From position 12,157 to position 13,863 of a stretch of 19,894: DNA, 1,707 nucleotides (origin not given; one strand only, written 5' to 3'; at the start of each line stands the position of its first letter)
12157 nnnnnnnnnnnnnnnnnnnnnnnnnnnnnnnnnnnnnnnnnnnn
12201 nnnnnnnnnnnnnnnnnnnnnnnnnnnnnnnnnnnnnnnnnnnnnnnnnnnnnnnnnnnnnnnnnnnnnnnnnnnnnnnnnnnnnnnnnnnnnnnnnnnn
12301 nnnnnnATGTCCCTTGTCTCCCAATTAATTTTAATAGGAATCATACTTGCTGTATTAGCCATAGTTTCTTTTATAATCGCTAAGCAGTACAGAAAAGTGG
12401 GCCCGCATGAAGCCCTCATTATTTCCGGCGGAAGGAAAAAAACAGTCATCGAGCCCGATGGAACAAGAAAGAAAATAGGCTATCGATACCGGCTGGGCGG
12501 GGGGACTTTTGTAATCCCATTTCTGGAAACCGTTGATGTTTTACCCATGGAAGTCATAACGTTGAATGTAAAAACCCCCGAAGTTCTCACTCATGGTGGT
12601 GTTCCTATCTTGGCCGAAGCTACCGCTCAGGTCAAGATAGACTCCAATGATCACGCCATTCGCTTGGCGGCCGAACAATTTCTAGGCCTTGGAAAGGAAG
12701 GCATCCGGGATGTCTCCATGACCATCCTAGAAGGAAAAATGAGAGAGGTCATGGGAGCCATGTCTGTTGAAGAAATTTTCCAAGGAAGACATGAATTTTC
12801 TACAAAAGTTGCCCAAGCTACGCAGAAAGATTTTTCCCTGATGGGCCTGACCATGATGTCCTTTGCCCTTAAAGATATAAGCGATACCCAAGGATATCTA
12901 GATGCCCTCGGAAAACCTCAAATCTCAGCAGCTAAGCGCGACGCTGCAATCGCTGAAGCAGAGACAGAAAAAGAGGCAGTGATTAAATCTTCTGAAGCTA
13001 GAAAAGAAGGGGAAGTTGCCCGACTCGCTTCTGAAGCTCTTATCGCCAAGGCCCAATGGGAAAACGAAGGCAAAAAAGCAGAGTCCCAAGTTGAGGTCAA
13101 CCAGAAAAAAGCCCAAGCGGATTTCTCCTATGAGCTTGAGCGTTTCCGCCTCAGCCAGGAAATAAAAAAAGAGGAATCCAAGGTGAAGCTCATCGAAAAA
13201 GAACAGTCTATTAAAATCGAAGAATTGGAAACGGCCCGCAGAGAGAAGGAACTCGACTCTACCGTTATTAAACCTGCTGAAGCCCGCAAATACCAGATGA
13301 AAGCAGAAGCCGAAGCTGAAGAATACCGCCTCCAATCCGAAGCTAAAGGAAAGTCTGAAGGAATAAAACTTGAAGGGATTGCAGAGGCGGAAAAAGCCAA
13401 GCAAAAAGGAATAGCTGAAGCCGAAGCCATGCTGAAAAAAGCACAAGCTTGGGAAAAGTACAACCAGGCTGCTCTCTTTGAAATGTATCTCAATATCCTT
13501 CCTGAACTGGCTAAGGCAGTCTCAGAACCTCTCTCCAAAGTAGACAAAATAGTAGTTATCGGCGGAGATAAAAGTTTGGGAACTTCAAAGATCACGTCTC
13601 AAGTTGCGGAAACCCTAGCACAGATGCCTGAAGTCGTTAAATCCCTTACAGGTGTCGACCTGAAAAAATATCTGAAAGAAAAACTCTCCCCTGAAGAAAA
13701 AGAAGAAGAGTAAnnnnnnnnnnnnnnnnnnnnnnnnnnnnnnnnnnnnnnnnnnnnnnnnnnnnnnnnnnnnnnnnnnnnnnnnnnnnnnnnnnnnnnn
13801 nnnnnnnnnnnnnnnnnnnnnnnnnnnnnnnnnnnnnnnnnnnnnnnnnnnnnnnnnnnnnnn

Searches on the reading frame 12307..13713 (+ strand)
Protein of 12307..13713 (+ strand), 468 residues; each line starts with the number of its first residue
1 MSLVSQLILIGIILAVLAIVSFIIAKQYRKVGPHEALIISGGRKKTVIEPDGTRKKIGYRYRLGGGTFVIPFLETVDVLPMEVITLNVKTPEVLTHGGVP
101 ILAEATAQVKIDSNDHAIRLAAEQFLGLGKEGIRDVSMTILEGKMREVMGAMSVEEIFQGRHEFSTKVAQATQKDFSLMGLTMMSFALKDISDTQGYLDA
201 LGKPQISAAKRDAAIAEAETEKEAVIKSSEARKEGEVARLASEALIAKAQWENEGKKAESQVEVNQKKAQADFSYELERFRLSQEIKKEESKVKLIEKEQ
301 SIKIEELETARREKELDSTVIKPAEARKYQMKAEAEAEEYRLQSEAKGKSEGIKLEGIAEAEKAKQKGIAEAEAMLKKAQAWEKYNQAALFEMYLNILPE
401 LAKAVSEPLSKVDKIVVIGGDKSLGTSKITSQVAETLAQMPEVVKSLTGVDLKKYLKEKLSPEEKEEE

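Call 13: search_protein_families(library=pfam, proteins=[window:12307-13713:+])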
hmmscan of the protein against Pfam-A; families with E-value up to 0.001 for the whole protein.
window:12307-13713:+ (468 aa): 2 families
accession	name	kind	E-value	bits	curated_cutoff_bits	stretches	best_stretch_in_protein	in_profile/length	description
PF01145.31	Band_7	-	3.5e-26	92.8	23.6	1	31-222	3-176/176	SPFH domain / Band 7 family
PF15975.10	Flot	-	2.6e-06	28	27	1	358-453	12-111/124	Flotillin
